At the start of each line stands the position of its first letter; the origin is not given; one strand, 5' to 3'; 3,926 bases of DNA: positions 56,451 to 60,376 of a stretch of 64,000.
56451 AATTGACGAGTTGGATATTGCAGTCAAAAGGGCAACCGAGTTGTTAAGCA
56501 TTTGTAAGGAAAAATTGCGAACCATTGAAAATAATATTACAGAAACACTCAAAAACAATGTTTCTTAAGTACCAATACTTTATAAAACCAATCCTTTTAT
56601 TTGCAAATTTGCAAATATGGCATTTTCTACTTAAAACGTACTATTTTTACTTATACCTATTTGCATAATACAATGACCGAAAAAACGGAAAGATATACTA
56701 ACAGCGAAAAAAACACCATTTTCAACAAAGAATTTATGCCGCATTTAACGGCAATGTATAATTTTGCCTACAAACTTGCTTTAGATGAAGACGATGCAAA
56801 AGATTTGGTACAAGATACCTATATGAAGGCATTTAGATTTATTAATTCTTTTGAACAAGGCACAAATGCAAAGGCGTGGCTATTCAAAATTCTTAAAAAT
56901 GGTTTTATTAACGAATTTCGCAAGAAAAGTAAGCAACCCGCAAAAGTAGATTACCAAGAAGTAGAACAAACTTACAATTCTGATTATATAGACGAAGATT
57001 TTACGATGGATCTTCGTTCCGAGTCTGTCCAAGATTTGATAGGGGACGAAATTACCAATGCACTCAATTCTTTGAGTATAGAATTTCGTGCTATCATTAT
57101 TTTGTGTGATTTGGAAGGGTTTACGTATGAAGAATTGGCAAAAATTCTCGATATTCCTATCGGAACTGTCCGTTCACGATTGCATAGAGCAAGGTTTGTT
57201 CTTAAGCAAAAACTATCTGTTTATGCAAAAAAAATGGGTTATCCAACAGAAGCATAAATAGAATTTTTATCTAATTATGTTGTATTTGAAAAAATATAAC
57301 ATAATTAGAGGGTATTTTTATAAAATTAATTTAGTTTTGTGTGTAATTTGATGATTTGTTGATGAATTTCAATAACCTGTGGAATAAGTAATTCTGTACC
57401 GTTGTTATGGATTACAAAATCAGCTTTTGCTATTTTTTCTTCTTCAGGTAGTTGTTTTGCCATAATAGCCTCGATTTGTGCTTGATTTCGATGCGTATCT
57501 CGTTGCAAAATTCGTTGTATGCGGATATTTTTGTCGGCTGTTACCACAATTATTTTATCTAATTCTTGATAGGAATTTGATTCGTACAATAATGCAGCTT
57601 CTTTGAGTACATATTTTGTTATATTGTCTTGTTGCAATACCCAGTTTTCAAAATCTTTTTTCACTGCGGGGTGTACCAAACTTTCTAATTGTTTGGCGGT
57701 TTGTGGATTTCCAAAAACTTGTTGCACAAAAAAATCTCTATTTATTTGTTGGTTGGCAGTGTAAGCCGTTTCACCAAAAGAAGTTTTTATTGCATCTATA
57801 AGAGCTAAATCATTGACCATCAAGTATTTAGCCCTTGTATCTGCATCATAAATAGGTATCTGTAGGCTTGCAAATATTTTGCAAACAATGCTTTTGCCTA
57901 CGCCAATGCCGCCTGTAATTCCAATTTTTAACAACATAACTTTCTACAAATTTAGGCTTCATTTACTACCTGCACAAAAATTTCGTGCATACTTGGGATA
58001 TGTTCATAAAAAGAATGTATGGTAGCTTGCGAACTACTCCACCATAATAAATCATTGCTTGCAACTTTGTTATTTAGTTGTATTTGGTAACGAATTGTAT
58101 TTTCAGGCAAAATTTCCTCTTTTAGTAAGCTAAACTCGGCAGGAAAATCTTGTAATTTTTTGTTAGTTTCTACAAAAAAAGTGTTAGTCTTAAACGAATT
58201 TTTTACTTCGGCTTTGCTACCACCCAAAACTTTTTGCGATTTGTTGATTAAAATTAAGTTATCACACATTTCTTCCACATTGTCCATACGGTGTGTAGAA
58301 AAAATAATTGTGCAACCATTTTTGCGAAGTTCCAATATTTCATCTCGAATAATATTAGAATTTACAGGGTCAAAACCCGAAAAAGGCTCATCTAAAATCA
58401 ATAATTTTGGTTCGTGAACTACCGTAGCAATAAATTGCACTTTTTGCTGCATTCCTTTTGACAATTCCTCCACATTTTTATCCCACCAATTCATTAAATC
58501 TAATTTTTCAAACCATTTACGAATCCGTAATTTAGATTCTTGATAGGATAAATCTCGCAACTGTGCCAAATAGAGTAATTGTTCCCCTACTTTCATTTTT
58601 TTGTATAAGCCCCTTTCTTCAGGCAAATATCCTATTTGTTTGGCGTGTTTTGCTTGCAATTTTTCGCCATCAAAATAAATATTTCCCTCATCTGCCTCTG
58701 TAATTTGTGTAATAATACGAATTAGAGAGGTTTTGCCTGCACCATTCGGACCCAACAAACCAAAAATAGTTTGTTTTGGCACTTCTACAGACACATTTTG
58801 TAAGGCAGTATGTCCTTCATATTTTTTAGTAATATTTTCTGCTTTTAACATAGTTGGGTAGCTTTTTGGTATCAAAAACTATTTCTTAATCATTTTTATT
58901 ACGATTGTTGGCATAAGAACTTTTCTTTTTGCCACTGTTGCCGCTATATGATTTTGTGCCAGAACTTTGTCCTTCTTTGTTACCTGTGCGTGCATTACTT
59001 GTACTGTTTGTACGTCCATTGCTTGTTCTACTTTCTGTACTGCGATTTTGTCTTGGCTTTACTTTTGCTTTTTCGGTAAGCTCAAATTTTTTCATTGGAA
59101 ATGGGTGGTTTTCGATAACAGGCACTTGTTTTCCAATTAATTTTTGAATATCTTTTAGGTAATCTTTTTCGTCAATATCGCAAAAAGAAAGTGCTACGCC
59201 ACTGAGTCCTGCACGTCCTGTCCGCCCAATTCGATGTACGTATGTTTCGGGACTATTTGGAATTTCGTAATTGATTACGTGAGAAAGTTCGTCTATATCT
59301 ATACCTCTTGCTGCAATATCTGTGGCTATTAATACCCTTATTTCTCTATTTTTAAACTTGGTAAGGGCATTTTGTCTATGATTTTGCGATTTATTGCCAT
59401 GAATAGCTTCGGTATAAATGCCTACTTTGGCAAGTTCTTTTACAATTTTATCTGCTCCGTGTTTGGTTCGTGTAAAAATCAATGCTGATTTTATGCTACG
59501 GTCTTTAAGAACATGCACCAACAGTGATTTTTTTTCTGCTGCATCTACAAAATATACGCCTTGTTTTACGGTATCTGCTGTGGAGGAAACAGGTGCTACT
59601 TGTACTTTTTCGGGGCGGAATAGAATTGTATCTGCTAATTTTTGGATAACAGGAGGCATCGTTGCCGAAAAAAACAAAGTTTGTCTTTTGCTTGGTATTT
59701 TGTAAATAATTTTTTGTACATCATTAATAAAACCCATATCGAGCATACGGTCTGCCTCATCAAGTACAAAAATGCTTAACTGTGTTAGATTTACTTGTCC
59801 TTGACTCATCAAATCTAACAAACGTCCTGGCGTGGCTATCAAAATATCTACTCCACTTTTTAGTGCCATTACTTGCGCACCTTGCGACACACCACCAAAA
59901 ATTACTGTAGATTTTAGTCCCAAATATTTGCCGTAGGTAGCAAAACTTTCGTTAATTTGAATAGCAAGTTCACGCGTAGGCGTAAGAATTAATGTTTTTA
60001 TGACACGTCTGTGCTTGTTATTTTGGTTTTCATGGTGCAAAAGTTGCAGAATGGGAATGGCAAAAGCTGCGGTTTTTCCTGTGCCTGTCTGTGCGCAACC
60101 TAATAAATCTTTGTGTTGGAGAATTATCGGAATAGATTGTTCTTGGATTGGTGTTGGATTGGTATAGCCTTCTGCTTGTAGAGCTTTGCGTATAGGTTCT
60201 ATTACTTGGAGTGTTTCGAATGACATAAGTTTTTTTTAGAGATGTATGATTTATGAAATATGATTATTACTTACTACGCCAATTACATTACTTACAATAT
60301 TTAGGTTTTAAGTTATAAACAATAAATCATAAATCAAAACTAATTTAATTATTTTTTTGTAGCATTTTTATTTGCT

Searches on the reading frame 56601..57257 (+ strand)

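Call 53: search_protein_families(library=pfam, proteins=[window:56601-57257:+], max_evalue=0.00001)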
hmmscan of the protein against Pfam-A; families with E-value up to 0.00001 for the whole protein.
window:56601-57257:+ (218 aa): 3 families
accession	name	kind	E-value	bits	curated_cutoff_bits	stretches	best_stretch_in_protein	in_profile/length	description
PF08281.18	Sigma70_r4_2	-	1e-15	57.6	25.7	1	150-198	3-51/54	Sigma-70, region 4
PF04542.20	Sigma70_r2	-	1e-14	54.5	24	1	47-111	4-70/71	Sigma-70 region 2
PF04545.22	Sigma70_r4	-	2.5e-11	43.3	24.1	1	154-202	1-49/50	Sigma-70, region 4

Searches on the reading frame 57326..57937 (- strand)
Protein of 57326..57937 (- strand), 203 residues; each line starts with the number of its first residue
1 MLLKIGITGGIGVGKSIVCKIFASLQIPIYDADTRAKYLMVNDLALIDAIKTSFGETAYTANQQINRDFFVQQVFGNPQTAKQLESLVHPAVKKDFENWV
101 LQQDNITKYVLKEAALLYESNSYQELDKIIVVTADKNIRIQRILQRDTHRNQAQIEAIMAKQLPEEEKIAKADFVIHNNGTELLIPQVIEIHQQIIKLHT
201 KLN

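Call 53: search_protein_families(library=pfam, proteins=[window:57326-57937:-], max_evalue=0.00001)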
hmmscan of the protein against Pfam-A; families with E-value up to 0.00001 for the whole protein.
window:57326-57937:- (203 aa): 2 families
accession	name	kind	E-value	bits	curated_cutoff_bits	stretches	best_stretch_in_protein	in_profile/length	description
PF01121.26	CoaE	-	2.2e-43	148.4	27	1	5-181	3-177/180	Dephospho-CoA kinase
PF13238.12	AAA_18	-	6e-07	30.4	29.4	1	5-154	1-119/128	AAA domain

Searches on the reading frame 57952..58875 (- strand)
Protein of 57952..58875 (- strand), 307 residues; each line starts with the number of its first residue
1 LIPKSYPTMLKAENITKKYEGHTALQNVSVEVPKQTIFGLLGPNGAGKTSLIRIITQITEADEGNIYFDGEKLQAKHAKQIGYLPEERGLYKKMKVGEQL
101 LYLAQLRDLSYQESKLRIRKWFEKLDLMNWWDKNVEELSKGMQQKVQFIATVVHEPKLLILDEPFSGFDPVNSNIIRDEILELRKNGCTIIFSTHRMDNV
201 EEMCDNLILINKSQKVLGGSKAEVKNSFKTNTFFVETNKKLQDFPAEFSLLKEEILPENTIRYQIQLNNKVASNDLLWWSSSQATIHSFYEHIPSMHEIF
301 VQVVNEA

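Call 53: search_protein_families(library=pfam, proteins=[window:57952-58875:-], max_evalue=0.00001)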
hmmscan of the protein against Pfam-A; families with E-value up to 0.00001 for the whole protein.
window:57952-58875:- (307 aa): 3 families
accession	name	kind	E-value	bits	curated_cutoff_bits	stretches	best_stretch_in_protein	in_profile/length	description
PF00005.33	ABC_tran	-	2e-31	109.8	25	1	25-165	1-136/137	ABC transporter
PF13304.12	AAA_21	-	4.3e-14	53.7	27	1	136-195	236-298/304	AAA domain, putative AbiEii toxin, Type IV TA system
PF13732.12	DrrA1-3_C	-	5.9e-13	49.8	27.4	1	219-304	1-81/81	ATP-binding protein DrrA1-3-like, C-terminal domain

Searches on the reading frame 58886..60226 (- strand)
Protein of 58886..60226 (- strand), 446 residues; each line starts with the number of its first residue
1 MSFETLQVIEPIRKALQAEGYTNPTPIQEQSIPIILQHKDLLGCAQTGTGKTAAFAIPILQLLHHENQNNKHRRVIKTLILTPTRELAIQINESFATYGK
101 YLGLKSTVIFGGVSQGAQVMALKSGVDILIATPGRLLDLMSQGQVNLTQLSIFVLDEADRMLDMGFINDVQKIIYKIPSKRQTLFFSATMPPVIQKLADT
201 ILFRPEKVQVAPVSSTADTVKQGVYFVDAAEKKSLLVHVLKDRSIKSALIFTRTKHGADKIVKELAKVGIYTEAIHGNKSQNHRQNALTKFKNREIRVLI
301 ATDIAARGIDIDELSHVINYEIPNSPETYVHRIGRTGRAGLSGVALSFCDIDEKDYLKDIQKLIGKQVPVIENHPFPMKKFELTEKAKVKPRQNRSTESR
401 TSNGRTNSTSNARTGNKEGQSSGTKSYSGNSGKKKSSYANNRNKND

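Call 53: search_protein_families(library=pfam, proteins=[window:58886-60226:-], max_evalue=0.00001)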
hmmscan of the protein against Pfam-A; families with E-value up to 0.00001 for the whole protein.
window:58886-60226:- (446 aa): 3 families
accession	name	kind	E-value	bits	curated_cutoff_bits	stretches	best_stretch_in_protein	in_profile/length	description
PF00270.35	DEAD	-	1.4e-51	175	26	1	25-196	1-166/167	DEAD/DEAH box helicase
PF00271.37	Helicase_C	-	3.2e-33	114.7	23.5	1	232-340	2-110/110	Helicase conserved C-terminal domain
PF04851.21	ResIII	-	1e-08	35.7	22.5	1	26-190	6-162/164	Type III restriction enzyme, res subunit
